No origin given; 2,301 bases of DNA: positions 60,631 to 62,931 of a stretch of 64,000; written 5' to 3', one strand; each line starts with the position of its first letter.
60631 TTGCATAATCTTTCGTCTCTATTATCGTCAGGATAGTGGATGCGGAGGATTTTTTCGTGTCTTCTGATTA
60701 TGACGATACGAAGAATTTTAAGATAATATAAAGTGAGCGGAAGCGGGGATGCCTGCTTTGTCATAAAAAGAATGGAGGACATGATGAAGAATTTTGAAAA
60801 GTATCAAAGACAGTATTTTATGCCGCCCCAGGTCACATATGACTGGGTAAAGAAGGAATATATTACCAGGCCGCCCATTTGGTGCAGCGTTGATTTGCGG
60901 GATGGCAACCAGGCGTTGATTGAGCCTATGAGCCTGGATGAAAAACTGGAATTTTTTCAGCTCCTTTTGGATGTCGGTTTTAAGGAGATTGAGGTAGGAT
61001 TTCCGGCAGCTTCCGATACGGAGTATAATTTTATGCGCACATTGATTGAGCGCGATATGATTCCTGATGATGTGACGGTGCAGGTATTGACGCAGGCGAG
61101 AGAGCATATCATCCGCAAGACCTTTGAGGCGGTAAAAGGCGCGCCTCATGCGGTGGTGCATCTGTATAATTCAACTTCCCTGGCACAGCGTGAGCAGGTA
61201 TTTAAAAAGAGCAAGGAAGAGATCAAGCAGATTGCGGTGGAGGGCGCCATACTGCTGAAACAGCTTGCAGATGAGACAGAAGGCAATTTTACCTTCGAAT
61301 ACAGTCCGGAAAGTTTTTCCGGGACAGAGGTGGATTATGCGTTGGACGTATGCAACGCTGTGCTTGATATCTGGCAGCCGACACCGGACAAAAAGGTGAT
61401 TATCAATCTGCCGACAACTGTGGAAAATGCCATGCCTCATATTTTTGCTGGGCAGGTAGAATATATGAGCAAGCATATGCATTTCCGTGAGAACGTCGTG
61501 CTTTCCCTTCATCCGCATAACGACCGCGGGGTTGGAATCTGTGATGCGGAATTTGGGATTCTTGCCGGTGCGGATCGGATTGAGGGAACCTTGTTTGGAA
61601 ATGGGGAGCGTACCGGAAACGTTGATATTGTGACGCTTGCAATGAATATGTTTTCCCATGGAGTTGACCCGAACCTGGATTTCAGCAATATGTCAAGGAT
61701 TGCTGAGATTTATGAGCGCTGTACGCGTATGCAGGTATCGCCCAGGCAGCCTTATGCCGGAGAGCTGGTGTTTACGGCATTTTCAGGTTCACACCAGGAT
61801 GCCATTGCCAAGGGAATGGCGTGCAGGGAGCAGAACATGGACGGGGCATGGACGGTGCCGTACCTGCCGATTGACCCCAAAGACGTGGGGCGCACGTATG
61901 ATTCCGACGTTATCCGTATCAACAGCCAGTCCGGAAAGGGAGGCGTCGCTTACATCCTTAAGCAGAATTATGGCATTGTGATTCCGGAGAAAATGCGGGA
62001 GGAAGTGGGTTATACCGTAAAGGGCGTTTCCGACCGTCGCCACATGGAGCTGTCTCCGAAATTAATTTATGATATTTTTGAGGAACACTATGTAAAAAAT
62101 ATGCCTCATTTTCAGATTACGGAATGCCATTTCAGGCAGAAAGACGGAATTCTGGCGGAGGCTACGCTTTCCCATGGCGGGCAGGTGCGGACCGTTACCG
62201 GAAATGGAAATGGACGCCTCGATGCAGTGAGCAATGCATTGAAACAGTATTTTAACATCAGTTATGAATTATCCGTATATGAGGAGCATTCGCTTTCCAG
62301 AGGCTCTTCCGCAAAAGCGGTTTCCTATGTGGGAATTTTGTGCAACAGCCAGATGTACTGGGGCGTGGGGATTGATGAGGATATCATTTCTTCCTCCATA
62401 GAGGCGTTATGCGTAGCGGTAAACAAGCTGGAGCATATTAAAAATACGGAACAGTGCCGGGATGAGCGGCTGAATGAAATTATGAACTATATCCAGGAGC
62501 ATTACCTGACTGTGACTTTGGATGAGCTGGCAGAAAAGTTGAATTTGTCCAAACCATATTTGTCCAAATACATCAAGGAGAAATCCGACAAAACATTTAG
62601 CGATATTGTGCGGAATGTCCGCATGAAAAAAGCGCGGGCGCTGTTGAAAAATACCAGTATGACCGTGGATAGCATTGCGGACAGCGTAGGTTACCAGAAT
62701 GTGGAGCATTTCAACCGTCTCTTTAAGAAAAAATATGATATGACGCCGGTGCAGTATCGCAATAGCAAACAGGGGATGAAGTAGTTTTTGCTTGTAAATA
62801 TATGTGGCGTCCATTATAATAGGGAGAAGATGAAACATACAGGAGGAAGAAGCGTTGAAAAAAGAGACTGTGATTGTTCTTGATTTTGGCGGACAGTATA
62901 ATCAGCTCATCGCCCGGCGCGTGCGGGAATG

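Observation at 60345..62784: Complete 2-isopropylmalate synthase fused in frame to an AraC-type DNA-binding domain, standing alone behind a Leu T-box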

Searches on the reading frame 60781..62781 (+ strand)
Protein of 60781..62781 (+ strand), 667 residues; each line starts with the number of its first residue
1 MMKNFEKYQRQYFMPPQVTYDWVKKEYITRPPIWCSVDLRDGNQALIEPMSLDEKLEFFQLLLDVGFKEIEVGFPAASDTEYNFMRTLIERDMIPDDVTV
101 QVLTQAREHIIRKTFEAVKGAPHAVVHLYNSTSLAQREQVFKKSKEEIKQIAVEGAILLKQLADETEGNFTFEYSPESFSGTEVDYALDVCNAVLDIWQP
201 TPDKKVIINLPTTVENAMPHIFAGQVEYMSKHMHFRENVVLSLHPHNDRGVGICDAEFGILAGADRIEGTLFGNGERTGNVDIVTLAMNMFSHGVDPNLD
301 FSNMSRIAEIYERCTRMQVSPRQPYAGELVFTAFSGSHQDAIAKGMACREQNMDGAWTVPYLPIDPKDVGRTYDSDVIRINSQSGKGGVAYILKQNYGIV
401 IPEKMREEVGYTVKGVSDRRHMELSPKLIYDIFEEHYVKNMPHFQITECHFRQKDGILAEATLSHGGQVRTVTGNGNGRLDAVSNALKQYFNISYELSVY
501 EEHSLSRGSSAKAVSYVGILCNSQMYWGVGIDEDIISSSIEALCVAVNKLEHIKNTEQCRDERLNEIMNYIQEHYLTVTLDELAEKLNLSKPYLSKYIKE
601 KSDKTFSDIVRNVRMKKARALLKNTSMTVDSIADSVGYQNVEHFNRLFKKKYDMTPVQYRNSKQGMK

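Call 6: search_protein_families(library=pfam, proteins=[window:60781-62781:+], max_evalue=0.01)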
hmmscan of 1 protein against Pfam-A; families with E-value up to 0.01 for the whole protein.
window:60781-62781:+ (667 aa): 8 families
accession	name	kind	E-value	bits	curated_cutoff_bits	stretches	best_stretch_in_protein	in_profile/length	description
PF00682.25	HMGL-like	-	9.2e-66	222.3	29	1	33-309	3-258/260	HMGL-like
PF22615.1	IPMS_D2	-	3e-34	117.6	27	1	328-394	1-66/66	Alpha-isopropylmalate synthase, post-catalytic domain-like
PF08502.15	LeuA_dimer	-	1.9e-23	83.2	24.9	1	424-550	2-130/131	LeuA allosteric (dimerisation) domain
PF12833.13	HTH_18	-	9.3e-22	77.6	33.6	1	583-661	1-79/80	Helix-turn-helix domain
PF00165.29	HTH_AraC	-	1.6e-14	54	26.6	1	622-661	1-42/42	Bacterial regulatory helix-turn-helix proteins, AraC family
PF13412.12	HTH_24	-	0.00021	21.2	21.9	1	561-600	2-40/48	Winged helix-turn-helix DNA-binding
PF01381.28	HTH_3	-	0.00084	19.8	23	1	579-609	11-41/55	Helix-turn-helix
PF08279.18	HTH_11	-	0.0058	16.9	25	0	563-599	1-37/55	HTH domain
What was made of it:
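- On 2-isopropylmalate synthase, long form (LeuA; PRK03739 / TIGR00970 type): Pfam HMGL-like 222 bits and IPMS_D2 118 bits (call 6). LeuA_dimer 83 bits (call 6).
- On AraC/XylS family transcription regulators: HTH_18 77.6 bits (cutoff 33.6) and HTH_AraC 54 bits (cutoff 26.6) (call 6). The companion is a complete LeuA enzyme (call 6).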

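Call 7: search_protein_families(library=ncbifam, proteins=[window:60781-62781:+], max_evalue=0.01)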
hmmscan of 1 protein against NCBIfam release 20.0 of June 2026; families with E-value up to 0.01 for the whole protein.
window:60781-62781:+ (667 aa): 52 families (the best 25 are shown)
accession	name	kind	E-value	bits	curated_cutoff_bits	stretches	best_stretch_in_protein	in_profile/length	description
NF002991.1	PRK03739.1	subfamily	1.4e-244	812.9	455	1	6-549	3-550/550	2-isopropylmalate synthase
TIGR00970.1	leuA_yeast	equivalog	1.1e-205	684.5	697.4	1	13-551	8-563/564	2-isopropylmalate synthase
NF011420.0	PRK14847.1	equivalog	6.1e-120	400.1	604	1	19-327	21-329/333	2-isopropylmalate synthase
NF002086.0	PRK00915.1-3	equivalog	1.6e-61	208.4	532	1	39-560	14-511/516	2-isopropylmalate synthase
NF002088.0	PRK00915.1-5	equivalog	3.9e-57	193.9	697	1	38-560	10-508/514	2-isopropylmalate synthase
NF042434.1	IPMS_Lepto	equivalog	8.6e-56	189.5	500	1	34-418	8-371/374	2-isopropylmalate synthase LeuA2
TIGR00973.1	leuA_bact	equivalog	9e-56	189.4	598.7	1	38-548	8-494/494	2-isopropylmalate synthase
NF002087.0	PRK00915.1-4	equivalog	4.8e-53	180.4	729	1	38-557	13-509/516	2-isopropylmalate synthase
NF002084.0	PRK00915.1-1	equivalog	1.2e-47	162.6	748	1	38-563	11-512/523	2-isopropylmalate synthase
NF002085.0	PRK00915.1-2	subfamily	1.1e-43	149.7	517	1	38-553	20-502/504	2-isopropylmalate synthase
TIGR02090.1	LEU1_arch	subfamily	1.8e-35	122.7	484.75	1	38-419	7-350/363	isopropylmalate/citramalate/homocitrate synthases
NF041069.1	IPMS_Sufob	equivalog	6.9e-29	101.3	600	1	38-419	7-352/371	isopropylmalate synthase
TIGR02660.1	nifV_homocitr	equivalog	4.5e-27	95.3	462.9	2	236-424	183-356/365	homocitrate synthase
TIGR02146.1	LysS_fung_arch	equivalog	1.1e-26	94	413.55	1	39-346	6-291/344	homocitrate synthase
NF047455.1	TF_Staph_AryK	equivalog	3.7e-22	78.4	850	1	542-664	137-260/759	transcriptional regulator AryK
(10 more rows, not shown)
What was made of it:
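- On 2-isopropylmalate synthase, long form (LeuA; PRK03739 / TIGR00970 type): PRK03739 813 bits against a cutoff of 455; TIGR00970 684.5 bits against a cutoff of 697.4, just below (call 7).
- Checked: NCBIfam PRK03739 (2-isopropylmalate synthase) scores 813 bits against a cutoff of 455 (call 7).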

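Call 8: find_homologous_proteins(query=window:60781-62781:+, max_evalue=1e-10)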
Query window:60781-62781:+ (667 aa): 8000 proteins with E <= 1e-10 among 8000 candidates; the best 120 are listed.
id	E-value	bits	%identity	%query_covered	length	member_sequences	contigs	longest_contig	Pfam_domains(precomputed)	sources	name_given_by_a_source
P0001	0.0e+0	1412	91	100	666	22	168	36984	PF12833.14,PF00682.26,PF08502.16,PF22615.2,PF00165.30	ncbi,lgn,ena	-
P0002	0.0e+0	1406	91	100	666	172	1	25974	PF12833.14,PF00682.26,PF08502.16,PF22615.2,PF00165.30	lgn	-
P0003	0.0e+0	1401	90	100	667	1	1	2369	PF12833.14,PF00682.26,PF08502.16,PF22615.2,PF00165.30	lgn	-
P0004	0.0e+0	1393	90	99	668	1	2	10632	PF12833.14,PF00682.26,PF08502.16,PF22615.2,PF00165.30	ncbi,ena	-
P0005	0.0e+0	1392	90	99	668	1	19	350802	PF12833.14,PF00682.26,PF08502.16,PF22615.2,PF00165.30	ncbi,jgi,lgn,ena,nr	ncbi:MAG: 2-isopropylmalate synthase [Lachnospiraceae bacterium]|jgi:2-isopropylmalate synthase|nr:2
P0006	0.0e+0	1392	90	99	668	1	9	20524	PF12833.14,PF00682.26,PF08502.16,PF22615.2,PF00165.30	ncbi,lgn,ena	-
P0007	0.0e+0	1391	90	99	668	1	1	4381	PF12833.14,PF00682.26,PF08502.16,PF22615.2,PF00165.30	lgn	-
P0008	0.0e+0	1388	89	99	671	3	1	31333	PF12833.14,PF00682.26,PF08502.16,PF22615.2,PF00165.30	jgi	-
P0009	0.0e+0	1373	88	100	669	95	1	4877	PF12833.14,PF00682.26,PF08502.16,PF22615.2,PF00165.30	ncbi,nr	ncbi:MAG: 2-isopropylmalate synthase [Lachnospiraceae bacterium]|nr:2-isopropylmalate synthase [Lach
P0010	0.0e+0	1371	88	100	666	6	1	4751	PF12833.14,PF00682.26,PF08502.16,PF22615.2,PF00165.30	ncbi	-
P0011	0.0e+0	1369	88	100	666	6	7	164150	PF12833.14,PF00682.26,PF08502.16,PF22615.2,PF00165.30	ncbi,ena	-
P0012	0.0e+0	1368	87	100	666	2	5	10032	PF12833.14,PF00682.26,PF08502.16,PF22615.2,PF00165.30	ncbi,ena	-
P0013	0.0e+0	1368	88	100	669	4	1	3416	PF12833.14,PF00682.26,PF08502.16,PF22615.2,PF00165.30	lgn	-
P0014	0.0e+0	1367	88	100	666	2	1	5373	PF12833.14,PF00682.26,PF08502.16,PF22615.2,PF00165.30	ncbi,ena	-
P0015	0.0e+0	1360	87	99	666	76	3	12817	PF12833.14,PF00682.26,PF08502.16,PF22615.2,PF00165.30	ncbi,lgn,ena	-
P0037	0.0e+0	1199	77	99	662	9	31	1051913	PF12833.14,PF00682.26,PF08502.16,PF22615.2,PF00165.30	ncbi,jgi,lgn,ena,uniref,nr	ncbi:2-isopropylmalate synthase [Bariatricus massiliensis]|uniref:2-isopropylmalate synthase n=1 Tax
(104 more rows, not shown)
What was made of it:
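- Checked: The 120 best protein clusters all have the same four-domain architecture (call 8).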

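Call 13: find_encoding_contigs(protein=P0005, flank=10000, max_places=3)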
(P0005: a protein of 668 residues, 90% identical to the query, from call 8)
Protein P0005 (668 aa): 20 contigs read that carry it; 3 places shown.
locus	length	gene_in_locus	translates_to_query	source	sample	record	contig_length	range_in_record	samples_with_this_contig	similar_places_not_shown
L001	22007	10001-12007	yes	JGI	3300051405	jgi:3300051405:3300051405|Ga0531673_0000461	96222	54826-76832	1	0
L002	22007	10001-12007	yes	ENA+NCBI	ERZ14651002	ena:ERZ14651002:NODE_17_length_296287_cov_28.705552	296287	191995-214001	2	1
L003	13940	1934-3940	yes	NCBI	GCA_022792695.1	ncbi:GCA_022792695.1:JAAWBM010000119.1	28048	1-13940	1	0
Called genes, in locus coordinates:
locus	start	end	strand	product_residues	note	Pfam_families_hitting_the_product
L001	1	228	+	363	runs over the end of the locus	PF00072:Response_reg, PF13487:HD_5, PF01966:HD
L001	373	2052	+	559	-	PF00128:Alpha-amylase, PF14701:hDGE_amylase (faint), PF16657:Malt_amylase_C (weak)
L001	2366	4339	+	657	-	PF02743:dCache_1, PF00015:MCPsignal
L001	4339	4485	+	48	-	-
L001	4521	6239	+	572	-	PF09820:AAA-ATPase_like, PF08011:PDDEXK_9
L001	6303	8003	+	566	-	PF09820:AAA-ATPase_like, PF08011:PDDEXK_9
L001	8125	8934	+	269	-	PF08011:PDDEXK_9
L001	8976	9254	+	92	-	PF12116:SpoIIID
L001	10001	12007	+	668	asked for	PF00682:HMGL-like, PF22615:IPMS_D2, PF08502:LeuA_dimer, PF12833:HTH_18, PF00165:HTH_AraC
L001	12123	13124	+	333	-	-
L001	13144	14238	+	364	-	PF00730:HhH-GPD, PF00633:HHH (weak), PF14815:NUDIX_4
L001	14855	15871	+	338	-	PF00535:Glycos_transf_2, PF10111:Glyco_tranf_2_2 (weak), PF13641:Glyco_tranf_2_3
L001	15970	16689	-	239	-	PF08713:DNA_alkylation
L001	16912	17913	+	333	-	PF03462:PCRF, PF00472:RF-1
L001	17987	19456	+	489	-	PF13421:Band_7_1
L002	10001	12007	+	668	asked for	PF00682:HMGL-like, PF22615:IPMS_D2, PF08502:LeuA_dimer, PF12833:HTH_18, PF00165:HTH_AraC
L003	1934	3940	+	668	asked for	PF00682:HMGL-like, PF22615:IPMS_D2, PF08502:LeuA_dimer, PF12833:HTH_18, PF00165:HTH_AraC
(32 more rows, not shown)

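Call 14: find_encoding_contigs(protein=P0037, flank=10000, max_places=3)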
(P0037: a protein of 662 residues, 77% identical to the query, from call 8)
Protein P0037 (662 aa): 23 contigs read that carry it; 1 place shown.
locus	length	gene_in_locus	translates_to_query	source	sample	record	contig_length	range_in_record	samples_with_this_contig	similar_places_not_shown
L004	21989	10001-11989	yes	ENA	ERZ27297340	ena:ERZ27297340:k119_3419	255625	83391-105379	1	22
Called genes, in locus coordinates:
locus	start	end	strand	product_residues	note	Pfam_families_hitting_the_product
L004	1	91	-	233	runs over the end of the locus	PF00072:Response_reg, PF00486:Trans_reg_C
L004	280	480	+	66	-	PF12844:HTH_19, PF13560:HTH_31, PF01381:HTH_3, PF13443:HTH_26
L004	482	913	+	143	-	-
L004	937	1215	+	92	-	-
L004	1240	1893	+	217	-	PF13576:Pentapeptide_3 (faint), PF13599:Pentapeptide_4, PF00805:Pentapeptide, PF19062:DUF5758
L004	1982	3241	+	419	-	PF00768:Peptidase_S11, PF13354:Beta-lactamase2, PF07943:PBP5_C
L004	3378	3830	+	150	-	PF04397:LytTR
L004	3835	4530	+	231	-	PF22570:LiaF-TM, PF09922:LiaF-like_C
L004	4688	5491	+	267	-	PF00702:Hydrolase, PF13344:Hydrolase_6, PF13419:HAD_2, PF13242:Hydrolase_like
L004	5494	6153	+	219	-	PF01791:DeoC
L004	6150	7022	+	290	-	PF00149:Metallophos, PF12850:Metallophos_2 (weak)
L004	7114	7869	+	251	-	PF02616:SMC_ScpA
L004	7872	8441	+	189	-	PF04079:SMC_ScpB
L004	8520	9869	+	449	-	PF00768:Peptidase_S11, PF07943:PBP5_C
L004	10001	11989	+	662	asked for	PF00682:HMGL-like, PF22615:IPMS_D2, PF08502:LeuA_dimer, PF12833:HTH_18, PF00165:HTH_AraC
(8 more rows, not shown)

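Call 25: search_solved_structures(query=window:60781-62781:+, show_alignments=2, max_evalue=0.00001)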
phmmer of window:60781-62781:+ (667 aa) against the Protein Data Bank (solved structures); distinct sequences matched with E-value up to 0.00001: 27.
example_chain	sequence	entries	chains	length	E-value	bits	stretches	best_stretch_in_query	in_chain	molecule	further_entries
1sr9_A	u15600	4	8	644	4.3e-156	523.9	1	26-518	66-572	2-isopropylmalate synthase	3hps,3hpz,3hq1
3fig_A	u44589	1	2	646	4.4e-156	523.9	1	26-518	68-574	2-isopropylmalate synthase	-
3hpx_A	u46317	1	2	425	8.8e-131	440.3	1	26-375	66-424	2-isopropylmalate synthase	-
3u6w_A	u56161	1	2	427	8.9e-131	440.3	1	26-375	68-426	2-isopropylmalate synthase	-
4ov4_A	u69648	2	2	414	5.2e-41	143.7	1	36-420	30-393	2-isopropylmalate synthase | isopropylmalate synthase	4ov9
3rmj_A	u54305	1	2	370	2.5e-26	95.2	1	36-346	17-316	2-isopropylmalate synthase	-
6e1j_A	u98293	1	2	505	6.7e-25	90.5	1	37-348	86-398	2-isopropylmalate synthase, A genome specific 1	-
3eeg_A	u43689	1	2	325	3.1e-22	81.7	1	37-345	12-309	2-isopropylmalate synthase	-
3ewb_X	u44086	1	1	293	3.8e-16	61.6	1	37-318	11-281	2-isopropylmalate synthase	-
6swi_A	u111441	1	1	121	3.7e-15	58.3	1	568-663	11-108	Two-component response regulator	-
3lsg_A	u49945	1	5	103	1.8e-13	52.7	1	567-660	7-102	Two-component response regulator yesN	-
4fe4_A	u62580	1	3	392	1.1e-12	50.2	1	559-662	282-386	Xylose operon regulatory protein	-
4fe7_A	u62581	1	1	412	1.2e-12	50.1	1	559-662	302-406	Xylose operon regulatory protein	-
6ktq_A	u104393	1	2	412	2.5e-11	45.6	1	38-341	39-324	Homocitrate synthase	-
7w5w_J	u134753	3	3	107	6.4e-10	41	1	564-661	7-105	Regulatory protein SoxS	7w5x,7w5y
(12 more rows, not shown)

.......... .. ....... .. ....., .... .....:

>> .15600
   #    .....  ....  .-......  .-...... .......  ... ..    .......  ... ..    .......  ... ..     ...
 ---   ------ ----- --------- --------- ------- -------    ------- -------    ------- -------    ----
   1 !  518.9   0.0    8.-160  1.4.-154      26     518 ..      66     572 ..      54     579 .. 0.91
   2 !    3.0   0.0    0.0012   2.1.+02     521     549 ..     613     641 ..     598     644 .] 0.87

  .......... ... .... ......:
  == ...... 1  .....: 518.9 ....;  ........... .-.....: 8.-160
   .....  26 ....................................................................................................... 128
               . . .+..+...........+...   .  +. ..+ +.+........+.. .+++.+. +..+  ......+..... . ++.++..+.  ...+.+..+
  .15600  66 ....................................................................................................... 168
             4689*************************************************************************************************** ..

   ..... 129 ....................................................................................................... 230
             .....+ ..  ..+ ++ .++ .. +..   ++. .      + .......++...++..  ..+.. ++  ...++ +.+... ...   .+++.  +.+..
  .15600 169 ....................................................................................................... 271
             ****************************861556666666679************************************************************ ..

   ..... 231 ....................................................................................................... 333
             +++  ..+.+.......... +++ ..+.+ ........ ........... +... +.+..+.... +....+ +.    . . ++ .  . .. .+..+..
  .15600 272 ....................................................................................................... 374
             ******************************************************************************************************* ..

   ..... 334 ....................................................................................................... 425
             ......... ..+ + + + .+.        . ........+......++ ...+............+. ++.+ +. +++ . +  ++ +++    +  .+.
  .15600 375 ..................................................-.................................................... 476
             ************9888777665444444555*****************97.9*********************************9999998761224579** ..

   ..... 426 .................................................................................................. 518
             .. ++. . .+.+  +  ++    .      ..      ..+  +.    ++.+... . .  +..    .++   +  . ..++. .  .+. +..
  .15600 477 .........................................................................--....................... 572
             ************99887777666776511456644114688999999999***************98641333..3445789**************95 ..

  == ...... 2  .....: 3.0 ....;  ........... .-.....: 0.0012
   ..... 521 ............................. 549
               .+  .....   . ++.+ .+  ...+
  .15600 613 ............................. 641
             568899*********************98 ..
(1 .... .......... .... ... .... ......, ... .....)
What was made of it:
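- On 2-isopropylmalate synthase, long form (LeuA; PRK03739 / TIGR00970 type): Alignment to 1sr9 gives E = 4e-156 (call 25).
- On AraC/XylS family transcription regulators: PDB sequence matches to YesN, XylR, SoxS, Rns and MarA DNA-binding domains (call 25).
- Checked: The last ~117 aa are therefore extra (call 25).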

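Call 57: predict_structure(alignment_id=A3)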
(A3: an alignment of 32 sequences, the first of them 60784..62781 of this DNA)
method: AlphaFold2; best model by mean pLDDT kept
length: 666 residues; sequences in the alignment: 32
mean_pLDDT: 74.2   pTM: 0.49
mean pLDDT of the five models: 74.2, 70.9, 70.7, 70.3, 69.9
residues with pLDDT >= 90: 90; 70-90: 369; 50-70: 115; < 50: 92
segments of 3 or more residues with pLDDT < 50: 1-10, 41-44, 178-180, 212-216, 246-249, 273-277, 321-344, 346-348, 353-379, 381-383, 664-666
pLDDT, mean of each block of 10 residues (from residue 1): 41 60 64 75 58 89 91 69 90 92 82 87 84 59 80 88 82 67 79 92 84 53 80 91 59 70 80 53 72 75 79 71 30 34 48 41 36 42 59 78 82 71 70 91 89 80 84 83 86 85 66 89 89 90 92 66 77 83 84 84 84 83 80 87 89 85 50
secondary structure, 60 per line:
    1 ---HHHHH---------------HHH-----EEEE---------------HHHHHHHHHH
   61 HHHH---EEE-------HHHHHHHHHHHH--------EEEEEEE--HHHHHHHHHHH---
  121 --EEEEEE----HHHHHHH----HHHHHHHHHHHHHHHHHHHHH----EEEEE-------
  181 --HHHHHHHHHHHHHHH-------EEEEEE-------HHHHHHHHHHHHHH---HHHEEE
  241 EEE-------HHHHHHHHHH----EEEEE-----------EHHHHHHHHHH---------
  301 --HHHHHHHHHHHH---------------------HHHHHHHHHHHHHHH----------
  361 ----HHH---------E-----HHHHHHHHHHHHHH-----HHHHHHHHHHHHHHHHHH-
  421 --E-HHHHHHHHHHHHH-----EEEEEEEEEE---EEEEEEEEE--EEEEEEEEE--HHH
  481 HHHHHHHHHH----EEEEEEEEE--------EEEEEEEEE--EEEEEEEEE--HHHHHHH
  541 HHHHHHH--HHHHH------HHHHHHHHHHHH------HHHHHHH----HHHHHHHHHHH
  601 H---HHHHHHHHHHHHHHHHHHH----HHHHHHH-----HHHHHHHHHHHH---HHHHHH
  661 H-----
elements in order (helices of 4 or more, strands of 3 or more residues): H4-8 E32-35 H51-64 E68-70 H78-89 E98-104 H107-117 E123-128 H133-139 H144-164 E169-173 H183-197 E205-210 H218-231 E238-243 H251-260 E265-269 H282-291 H303-314 H336-350 H383-396 H402-419 H425-437 E443-452 E456-464 E467-475 H478-490 E495-503 E512-520 E523-531 H534-547 H550-554 H561-572 H579-585 H590-601 H605-623 H628-634 H640-651 H655-661
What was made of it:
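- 62431..62460 (+): Short linker (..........), with lower model confidence than the flanking domains. calls 25, 57
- On 2-isopropylmalate synthase, long form (LeuA; PRK03739 / TIGR00970 type): The AF2 model shows beta-beta-beta-alpha x2 over residues 443-547 (call 57).
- On AraC/XylS family transcription regulators: Seven helices over residues 561-661 (call 57).
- The AF2 model shows a beta-beta-beta-alpha x2 regulatory domain, a short low-confidence linker and a seven-helix DNA-binding domain (call 57).
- Tried and rejected: It therefore cannot show whether the HTH packs on the regulatory domain (call 57).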
